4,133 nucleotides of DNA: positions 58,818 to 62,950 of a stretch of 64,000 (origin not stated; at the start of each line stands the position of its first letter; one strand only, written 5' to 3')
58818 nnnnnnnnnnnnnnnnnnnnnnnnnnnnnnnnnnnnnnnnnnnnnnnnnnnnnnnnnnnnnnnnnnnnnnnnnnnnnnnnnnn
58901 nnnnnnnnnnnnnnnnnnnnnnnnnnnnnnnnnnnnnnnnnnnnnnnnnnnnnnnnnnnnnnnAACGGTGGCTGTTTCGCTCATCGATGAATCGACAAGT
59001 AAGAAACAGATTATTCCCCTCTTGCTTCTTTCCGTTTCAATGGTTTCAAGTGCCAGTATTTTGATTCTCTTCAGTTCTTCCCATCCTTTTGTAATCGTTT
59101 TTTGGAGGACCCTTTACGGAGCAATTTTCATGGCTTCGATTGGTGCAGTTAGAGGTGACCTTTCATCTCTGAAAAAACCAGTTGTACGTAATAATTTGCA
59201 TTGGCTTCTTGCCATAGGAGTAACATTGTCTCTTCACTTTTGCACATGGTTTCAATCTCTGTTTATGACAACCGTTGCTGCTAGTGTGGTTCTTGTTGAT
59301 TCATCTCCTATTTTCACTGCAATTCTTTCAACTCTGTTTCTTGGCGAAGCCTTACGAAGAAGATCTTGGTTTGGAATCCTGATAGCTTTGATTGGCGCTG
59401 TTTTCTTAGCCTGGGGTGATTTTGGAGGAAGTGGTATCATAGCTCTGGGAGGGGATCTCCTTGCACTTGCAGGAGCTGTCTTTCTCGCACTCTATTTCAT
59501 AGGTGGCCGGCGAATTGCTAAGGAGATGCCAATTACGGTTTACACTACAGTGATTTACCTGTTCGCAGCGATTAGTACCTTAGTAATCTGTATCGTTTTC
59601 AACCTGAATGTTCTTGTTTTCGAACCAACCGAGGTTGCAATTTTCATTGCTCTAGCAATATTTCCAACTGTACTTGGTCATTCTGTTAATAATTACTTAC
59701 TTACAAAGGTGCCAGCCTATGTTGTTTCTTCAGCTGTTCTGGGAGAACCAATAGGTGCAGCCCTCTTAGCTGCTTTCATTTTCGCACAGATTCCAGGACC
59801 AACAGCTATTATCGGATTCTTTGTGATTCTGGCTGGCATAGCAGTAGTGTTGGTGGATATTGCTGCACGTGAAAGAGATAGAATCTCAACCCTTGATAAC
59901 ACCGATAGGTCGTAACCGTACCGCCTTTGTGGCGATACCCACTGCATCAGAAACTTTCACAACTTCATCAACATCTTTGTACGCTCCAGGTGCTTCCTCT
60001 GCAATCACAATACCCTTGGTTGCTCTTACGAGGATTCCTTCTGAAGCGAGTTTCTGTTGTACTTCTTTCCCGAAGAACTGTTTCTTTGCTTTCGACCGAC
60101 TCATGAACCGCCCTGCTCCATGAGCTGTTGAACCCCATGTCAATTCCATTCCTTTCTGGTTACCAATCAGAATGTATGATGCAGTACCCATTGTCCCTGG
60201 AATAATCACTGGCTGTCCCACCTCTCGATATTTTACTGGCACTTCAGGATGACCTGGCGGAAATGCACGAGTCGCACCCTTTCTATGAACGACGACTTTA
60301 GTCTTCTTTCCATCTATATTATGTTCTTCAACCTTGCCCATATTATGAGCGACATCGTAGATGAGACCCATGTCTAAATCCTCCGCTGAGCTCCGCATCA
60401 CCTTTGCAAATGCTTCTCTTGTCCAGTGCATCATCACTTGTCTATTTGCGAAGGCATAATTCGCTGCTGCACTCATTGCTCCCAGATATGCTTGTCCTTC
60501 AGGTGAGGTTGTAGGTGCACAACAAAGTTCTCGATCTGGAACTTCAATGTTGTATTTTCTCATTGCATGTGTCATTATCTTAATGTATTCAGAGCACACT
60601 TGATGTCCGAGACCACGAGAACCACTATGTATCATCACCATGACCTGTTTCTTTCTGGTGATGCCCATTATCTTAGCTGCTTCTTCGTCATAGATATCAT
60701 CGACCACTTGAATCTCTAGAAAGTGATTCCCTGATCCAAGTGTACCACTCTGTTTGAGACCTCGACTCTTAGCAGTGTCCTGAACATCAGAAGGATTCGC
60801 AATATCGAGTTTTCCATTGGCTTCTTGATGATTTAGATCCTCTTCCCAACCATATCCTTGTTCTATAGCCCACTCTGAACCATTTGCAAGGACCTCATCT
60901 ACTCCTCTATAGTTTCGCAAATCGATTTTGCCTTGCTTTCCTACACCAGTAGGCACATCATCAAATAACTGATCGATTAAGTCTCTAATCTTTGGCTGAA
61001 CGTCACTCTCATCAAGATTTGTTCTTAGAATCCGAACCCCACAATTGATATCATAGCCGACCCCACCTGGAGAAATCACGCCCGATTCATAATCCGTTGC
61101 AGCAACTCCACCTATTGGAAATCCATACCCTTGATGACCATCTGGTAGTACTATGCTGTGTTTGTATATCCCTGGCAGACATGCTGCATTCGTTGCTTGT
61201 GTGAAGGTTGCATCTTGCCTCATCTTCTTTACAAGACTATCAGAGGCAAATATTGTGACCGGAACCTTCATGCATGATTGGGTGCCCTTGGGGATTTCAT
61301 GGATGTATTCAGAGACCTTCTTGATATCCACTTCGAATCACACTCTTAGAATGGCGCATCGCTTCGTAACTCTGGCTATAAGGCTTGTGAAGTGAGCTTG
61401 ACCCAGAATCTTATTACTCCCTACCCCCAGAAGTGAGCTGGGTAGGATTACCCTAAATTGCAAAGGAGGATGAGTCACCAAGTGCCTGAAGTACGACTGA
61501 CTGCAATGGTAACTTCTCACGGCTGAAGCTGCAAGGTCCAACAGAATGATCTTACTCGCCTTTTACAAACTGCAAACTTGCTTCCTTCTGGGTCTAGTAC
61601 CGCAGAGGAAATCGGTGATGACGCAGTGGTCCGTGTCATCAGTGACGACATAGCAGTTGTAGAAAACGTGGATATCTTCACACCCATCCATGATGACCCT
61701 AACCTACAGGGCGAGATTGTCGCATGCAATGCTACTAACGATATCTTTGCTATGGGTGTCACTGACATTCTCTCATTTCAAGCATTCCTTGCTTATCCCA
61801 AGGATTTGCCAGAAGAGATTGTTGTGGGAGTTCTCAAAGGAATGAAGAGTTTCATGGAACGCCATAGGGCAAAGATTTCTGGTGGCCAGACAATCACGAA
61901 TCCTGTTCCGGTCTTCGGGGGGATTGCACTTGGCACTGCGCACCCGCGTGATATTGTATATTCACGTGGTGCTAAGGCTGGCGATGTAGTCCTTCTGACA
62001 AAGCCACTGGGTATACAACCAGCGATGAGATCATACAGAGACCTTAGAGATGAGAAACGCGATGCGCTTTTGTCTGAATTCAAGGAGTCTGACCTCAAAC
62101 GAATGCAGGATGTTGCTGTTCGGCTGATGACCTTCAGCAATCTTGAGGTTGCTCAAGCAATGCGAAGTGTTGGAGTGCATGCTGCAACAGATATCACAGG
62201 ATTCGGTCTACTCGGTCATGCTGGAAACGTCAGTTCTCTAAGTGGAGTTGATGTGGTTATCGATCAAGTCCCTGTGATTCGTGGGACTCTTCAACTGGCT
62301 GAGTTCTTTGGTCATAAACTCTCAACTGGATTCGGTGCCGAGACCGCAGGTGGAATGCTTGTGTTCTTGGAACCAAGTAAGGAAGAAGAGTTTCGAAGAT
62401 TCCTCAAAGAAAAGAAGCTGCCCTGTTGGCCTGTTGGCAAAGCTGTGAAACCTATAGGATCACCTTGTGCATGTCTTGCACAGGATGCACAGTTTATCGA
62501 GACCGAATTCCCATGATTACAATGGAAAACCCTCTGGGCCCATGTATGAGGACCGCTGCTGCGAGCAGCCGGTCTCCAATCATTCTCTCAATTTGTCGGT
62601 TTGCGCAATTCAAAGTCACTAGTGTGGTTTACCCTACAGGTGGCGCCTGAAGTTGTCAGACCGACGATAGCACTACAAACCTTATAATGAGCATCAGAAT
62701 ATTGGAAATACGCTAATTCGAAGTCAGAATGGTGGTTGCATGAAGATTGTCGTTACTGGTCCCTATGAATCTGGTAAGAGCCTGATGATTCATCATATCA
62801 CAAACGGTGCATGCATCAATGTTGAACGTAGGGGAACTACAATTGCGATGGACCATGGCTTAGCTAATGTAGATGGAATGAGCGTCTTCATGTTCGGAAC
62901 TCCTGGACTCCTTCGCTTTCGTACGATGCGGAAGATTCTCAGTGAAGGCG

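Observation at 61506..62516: selD recoded through an in-frame TGA (selenocysteine); the ORF track truncates the gene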

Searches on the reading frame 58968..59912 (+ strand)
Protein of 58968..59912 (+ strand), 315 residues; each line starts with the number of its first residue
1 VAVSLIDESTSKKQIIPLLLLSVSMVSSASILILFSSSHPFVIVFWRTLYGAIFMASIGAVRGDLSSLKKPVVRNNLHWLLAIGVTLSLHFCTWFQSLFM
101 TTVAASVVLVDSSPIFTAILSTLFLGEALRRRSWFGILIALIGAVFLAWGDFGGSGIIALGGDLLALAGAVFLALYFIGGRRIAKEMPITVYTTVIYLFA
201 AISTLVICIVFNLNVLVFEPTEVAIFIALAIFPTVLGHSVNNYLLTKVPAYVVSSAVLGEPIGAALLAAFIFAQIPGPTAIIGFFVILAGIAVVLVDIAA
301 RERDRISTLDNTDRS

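Call 35: search_protein_families(library=pfam, proteins=[window:58968-59912:+], max_evalue=0.00001)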
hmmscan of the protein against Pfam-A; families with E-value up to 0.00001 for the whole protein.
window:58968-59912:+ (315 aa): 1 family
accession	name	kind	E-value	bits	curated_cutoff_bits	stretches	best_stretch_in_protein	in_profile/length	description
PF00892.27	EamA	-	1.1e-30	107.1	28.2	2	18-148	6-134/135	EamA-like transporter family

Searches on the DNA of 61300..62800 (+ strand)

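Call 11: search_rna_families(source=window, start=61300, end=62800, threshold=evalue, max_evalue=10, show_alignments=4)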
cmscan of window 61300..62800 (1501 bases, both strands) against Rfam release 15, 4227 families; matches with E-value up to 10: 2.
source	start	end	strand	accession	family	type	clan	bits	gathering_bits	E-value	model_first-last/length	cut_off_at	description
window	62678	62751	+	RF01178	snoR77Y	Gene; snRNA; snoRNA; CD-box;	CL00057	17.5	52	5.2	1-85/85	no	Small nucleolar RNA snoR77Y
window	61584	61648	-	RF00283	SCARNA18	Gene; snRNA; snoRNA; scaRNA;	-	15.5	40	4.2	1-83/83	no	small Cajal body-specific RNA 18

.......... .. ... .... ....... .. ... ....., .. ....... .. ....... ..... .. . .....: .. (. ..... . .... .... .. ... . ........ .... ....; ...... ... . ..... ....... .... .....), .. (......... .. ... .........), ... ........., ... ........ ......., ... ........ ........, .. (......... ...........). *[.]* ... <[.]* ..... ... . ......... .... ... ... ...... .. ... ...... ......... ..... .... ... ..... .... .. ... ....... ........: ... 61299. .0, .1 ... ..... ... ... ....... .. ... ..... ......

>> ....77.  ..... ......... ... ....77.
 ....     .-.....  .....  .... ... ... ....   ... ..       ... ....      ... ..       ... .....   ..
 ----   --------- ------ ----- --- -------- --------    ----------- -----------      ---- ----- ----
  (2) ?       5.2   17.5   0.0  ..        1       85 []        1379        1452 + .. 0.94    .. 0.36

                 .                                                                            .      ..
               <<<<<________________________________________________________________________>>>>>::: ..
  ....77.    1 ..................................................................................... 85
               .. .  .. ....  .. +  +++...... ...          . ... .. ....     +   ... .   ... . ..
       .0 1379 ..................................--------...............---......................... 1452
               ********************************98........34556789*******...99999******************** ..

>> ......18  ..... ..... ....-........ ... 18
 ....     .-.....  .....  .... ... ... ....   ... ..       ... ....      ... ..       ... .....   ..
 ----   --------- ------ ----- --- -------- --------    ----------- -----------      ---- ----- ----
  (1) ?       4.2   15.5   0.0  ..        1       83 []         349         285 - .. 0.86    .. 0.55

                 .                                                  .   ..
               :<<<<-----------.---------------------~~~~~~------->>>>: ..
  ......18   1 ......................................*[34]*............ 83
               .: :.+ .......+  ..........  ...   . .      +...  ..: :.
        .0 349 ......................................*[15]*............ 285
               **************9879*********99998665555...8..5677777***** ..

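Call 41: build_rna_model(alignment_id=A1, structure=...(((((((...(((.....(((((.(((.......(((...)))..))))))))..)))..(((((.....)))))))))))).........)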
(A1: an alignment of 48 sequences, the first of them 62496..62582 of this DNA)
Model R1 built from alignment A1 (48 sequences, 94 columns); structure: as given.
model positions 87; base pairs 26; branch points 1; effective number of sequences 2.22; information 0.654 bits per position. Calibrated on 0.2 Mb of random sequence (short: E-values are rough).
structure used (alignment columns):
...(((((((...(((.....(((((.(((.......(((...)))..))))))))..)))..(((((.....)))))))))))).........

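Call 42: search_with_rna_model(model_id=R1, source=window, max_evalue=10, show_alignments=2)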
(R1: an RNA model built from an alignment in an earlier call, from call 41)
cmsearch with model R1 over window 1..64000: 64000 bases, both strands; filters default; matches with E-value up to 10: 1.
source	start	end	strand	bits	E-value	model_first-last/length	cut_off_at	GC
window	62496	62582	+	90.9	6.1e-23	1-87/87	no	0.54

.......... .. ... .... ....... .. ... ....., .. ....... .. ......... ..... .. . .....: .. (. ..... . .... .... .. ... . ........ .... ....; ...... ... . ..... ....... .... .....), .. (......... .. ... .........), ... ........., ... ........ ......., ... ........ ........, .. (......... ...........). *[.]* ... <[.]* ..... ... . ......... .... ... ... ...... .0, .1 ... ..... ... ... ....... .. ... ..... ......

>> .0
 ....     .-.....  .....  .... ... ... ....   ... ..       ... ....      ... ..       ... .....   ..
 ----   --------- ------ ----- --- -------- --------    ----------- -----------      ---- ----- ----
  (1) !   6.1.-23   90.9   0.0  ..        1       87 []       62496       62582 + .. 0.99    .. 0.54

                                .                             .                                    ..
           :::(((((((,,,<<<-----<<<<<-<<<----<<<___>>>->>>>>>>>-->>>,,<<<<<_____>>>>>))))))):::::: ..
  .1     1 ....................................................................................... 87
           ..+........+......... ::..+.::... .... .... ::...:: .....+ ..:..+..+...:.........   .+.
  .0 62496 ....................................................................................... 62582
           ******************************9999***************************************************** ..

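Call 43: search_with_rna_model(model_id=R1, sources=[L001, L002, L003, L004, L005, L006, L007, L008, L009, L010, L011, L012, L013, L014, L015, L016, L017, L018, L019, L020, L021, L022, L023, L024, L025, L026, L027, L028, L029, L030, L031, L032, L033, L034, L035, L036, L037, L038, L039, L040, L041, L042, L043, L044, L045, L046, L047, L048, L049, L050, L051, L052, window], max_evalue=1, make_alignment=true)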
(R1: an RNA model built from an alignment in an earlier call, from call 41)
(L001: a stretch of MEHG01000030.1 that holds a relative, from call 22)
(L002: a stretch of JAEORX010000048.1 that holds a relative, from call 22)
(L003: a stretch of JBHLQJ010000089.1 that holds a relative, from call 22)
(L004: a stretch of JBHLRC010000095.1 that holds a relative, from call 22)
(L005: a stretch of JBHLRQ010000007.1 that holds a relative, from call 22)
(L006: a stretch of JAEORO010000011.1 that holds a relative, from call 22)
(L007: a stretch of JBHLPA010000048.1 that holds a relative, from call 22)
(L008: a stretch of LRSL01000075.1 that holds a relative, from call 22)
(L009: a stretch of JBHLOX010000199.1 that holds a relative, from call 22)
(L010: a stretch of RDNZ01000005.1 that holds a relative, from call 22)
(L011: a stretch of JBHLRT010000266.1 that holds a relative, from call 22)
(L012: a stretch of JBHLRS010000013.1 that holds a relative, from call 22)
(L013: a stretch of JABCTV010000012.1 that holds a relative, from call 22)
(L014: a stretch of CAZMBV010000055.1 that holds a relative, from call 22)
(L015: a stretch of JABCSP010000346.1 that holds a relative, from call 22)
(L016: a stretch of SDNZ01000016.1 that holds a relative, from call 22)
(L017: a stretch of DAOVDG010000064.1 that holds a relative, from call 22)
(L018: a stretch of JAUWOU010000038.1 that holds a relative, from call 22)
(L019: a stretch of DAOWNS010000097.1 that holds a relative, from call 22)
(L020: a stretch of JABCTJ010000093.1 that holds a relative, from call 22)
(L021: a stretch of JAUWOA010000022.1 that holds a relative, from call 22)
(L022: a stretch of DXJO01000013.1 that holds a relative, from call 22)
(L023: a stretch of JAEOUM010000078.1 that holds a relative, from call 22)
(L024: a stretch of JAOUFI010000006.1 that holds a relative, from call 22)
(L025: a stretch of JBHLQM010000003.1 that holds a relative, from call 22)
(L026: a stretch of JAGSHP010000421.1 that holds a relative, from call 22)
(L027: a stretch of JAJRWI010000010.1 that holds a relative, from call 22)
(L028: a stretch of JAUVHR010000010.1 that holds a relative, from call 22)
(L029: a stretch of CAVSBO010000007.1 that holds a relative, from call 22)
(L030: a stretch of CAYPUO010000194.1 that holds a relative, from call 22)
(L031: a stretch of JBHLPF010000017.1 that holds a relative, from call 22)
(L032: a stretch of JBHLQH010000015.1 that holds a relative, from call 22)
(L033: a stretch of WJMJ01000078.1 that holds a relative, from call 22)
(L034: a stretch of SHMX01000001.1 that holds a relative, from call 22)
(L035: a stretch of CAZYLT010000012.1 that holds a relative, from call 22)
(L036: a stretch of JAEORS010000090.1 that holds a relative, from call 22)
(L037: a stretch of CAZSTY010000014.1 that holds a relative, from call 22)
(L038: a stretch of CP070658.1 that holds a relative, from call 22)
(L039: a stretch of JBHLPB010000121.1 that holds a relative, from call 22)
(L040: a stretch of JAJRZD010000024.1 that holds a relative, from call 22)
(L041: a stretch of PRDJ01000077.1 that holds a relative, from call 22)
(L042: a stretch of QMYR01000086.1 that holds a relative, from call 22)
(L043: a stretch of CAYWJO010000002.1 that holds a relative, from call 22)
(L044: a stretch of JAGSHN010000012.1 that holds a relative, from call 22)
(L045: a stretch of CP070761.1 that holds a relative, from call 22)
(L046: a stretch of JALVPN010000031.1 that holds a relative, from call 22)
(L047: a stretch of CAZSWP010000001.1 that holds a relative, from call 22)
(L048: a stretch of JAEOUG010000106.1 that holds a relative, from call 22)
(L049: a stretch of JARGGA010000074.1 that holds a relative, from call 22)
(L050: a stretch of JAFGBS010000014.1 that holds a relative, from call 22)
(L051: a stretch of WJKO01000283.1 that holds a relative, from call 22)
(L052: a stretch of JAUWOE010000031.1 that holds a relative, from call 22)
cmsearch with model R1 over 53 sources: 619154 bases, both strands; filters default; matches with E-value up to 1: 51.
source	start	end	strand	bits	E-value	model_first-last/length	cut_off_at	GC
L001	6919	7006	+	95.1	4.1e-23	1-87/87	no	0.55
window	62496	62582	+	90.9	5.9e-22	1-87/87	no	0.54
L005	6919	7007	+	89.8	1.2e-21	1-87/87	no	0.53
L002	6919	7006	+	88.9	2.1e-21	1-87/87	no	0.53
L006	6919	7006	+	88.6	2.5e-21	1-87/87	no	0.53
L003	5982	6069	+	88.6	2.5e-21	1-87/87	no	0.55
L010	6919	7006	+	87.7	4.4e-21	1-87/87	no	0.56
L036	2261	2347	+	87.2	6.2e-21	1-87/87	no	0.6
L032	6919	7006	+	87.1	6.5e-21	1-87/87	no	0.53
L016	4240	4325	+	86.1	1.2e-20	1-87/87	no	0.58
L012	6919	7006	+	86.1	1.3e-20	1-87/87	no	0.58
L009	1994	2080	+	86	1.3e-20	1-87/87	no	0.54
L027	6919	7005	+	85.6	1.7e-20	1-87/87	no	0.54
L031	6919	7007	+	85.2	2.3e-20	1-87/87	no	0.54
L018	3146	3231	+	84.5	3.5e-20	1-87/87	no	0.52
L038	6889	6975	+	84.4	3.8e-20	1-87/87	no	0.56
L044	6919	7006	+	84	4.7e-20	1-87/87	no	0.67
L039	1133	1219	+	83.5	6.7e-20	1-87/87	no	0.57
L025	6919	7007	+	82.9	9.4e-20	1-87/87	no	0.52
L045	6919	7007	+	82.9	9.7e-20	1-87/87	no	0.52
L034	6919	7005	+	82.7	1.1e-19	1-87/87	no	0.47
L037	3686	3771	+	82.6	1.1e-19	1-87/87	no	0.64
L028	6583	6670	+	82.6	1.2e-19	1-87/87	no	0.52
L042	6919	7004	+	82.6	1.2e-19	1-87/87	no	0.63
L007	955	1042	+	82.4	1.3e-19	1-87/87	no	0.49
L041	6907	6993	+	82.3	1.4e-19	1-87/87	no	0.54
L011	2434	2520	+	82.1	1.6e-19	1-87/87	no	0.54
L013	2103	2189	+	81.2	2.9e-19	1-87/87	no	0.51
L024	6919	7004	+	81.2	2.9e-19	1-87/87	no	0.56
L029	6919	7005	+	80.7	4e-19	1-87/87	no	0.57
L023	6919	7004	+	80.1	5.7e-19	1-87/87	no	0.52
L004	6455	6542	+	80.1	5.7e-19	1-87/87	no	0.5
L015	1815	1901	+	80.1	5.7e-19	1-87/87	no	0.48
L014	6916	7001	+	79.6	8.2e-19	1-87/87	no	0.55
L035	6919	7005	+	77.5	3e-18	1-87/87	no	0.49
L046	2721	2808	+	77.2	3.7e-18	1-87/87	no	0.65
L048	6919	7004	+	77.1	3.9e-18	1-87/87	no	0.62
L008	6919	7004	+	77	4.2e-18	1-87/87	no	0.58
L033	6919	7005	+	76.3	6.4e-18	1-87/87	no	0.47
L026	4720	4805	+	75.6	1e-17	1-87/87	no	0.59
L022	6919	7003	+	75.4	1.1e-17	1-87/87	no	0.56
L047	6919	7005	+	74.5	2.1e-17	1-87/87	no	0.47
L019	4006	4089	+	73.9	3.1e-17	1-87/87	no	0.51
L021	6919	7003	+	73.6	3.8e-17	1-87/87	no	0.54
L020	6919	7003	+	73.5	3.9e-17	1-87/87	no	0.55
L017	6919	7003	+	73.4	4.1e-17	1-87/87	no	0.56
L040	6919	7004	+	70.3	3e-16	1-87/87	no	0.57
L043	6919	7005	+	69.2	5.9e-16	1-87/87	no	0.54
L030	3056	3143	+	67.1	2.4e-15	1-87/87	no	0.62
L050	6921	7004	+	19.2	0.043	1-87/87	no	0.48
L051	3202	3287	+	15.3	0.52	1-87/87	no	0.42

Alignment A2: 51 matches aligned to the model, 95 columns, each read 5' to 3' on its own strand. Consensus structure (alignment columns), stored with it:
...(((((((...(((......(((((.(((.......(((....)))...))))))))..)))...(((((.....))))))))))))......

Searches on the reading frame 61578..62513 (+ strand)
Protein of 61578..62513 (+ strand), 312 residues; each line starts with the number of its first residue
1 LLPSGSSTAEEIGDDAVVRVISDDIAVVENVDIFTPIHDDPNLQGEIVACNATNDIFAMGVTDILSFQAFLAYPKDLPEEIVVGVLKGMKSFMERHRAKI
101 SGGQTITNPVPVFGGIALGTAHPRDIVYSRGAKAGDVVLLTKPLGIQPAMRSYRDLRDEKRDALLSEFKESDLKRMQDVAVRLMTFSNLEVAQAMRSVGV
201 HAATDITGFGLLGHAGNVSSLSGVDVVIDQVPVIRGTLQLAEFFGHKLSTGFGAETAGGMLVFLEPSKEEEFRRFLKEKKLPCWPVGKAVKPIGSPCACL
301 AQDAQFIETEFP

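Call 22: find_related_loci(query=window:61578-62513:+, collection=genome_contigs, flank=6000)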
Query seq(312 aa) (312 aa) in genome_contigs; peptide patterns used: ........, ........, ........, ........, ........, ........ (x = any residue, [..] = any of these).
195 stretches matched a pattern; 52 encode a relative of the query (tblastn E <= 1e-3); 52 distinct loci.
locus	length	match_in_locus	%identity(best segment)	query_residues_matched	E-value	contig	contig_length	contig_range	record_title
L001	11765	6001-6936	87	1-312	0e+0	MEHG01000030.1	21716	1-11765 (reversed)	MAG: Candidatus Thorarchaeota archaeon AB_25 ThorAB25_contig000030, whole genome shotgun sequence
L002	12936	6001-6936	85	1-312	0e+0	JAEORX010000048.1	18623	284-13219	MAG: Candidatus Thorarchaeota archaeon isolate Yap200.bin7.15 contig_7213, whole genome shotgun sequence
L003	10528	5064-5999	84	1-312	0e+0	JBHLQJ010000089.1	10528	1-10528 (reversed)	MAG: Candidatus Thorarchaeota archaeon isolate LCG1B.521 LCG1B.521@40819, whole genome shotgun sequence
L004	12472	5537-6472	85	1-312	0e+0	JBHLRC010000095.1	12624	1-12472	MAG: Candidatus Thorarchaeota archaeon isolate QM2B.38 QM2B.38@4104, whole genome shotgun sequence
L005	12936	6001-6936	84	1-312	0e+0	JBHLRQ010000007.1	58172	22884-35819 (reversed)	MAG: Candidatus Thorarchaeota archaeon isolate TM1S.149 TM1S.149@590, whole genome shotgun sequence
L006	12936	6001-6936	84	1-312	0e+0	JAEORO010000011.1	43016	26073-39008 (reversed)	MAG: Candidatus Thorarchaeota archaeon isolate MP5_2600 k127_1533527, whole genome shotgun sequence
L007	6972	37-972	83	1-312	0e+0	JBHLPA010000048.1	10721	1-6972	MAG: Promethearchaeota archaeon isolate DZ3S.355 DZ3S.355@21702, whole genome shotgun sequence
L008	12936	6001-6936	83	1-312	0e+0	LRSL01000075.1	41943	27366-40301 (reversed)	MAG: Candidatus Thorarchaeota archaeon SMTZ1-45 WOR1_30_36_347, whole genome shotgun sequence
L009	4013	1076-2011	83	1-312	0e+0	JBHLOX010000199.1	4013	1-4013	MAG: Promethearchaeota archaeon isolate DZ3S.281 DZ3S.281@107843, whole genome shotgun sequence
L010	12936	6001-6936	82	1-312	5e-177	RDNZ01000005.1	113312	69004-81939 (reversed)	MAG: Candidatus Thorarchaeota archaeon isolate DZG_bin1.115 NODE_5_length_113312_cov_10.667364, whole genome shotgun seq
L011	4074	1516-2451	81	1-312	0e+0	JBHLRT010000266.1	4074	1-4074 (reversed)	MAG: Candidatus Thorarchaeota archaeon isolate TM1S.7 TM1S.7@84061, whole genome shotgun sequence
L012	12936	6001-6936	79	1-312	7e-169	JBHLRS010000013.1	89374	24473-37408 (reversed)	MAG: Candidatus Thorarchaeota archaeon isolate TM1S.264 TM1S.264@242, whole genome shotgun sequence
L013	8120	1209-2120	76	9-312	8e-159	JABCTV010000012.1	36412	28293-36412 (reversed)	MAG: Candidatus Thorarchaeota archaeon isolate HM6_B34 NODE_333_length_36412_cov_0.548574, whole genome shotgun sequence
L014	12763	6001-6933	74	2-312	2e-158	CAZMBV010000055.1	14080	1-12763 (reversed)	MAG TPA_asm: uncultured archaeon isolate SRP214966_co2_306 genome assembly, contig: NODE_6977_length_14080_cov_8.157861,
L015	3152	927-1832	76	11-312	3e-165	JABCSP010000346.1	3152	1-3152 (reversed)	MAG: Candidatus Thorarchaeota archaeon isolate HM4_26_B25 NODE_20126_length_3152_cov_0.363967, whole genome shotgun sequ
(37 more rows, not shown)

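Call 47: list_cluster_members(proteins=[window:61578-62513:+, window:61626-62513:+])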
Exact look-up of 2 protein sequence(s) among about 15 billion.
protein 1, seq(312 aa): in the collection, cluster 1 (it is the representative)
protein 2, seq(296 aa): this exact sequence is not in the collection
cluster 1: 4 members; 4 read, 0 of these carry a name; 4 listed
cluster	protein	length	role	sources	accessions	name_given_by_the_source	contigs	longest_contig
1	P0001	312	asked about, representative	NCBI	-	-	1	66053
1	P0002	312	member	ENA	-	-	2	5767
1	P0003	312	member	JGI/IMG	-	-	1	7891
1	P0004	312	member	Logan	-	-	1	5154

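Call 48: find_encoding_contigs(protein=P0001, flank=2000, max_places=5)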
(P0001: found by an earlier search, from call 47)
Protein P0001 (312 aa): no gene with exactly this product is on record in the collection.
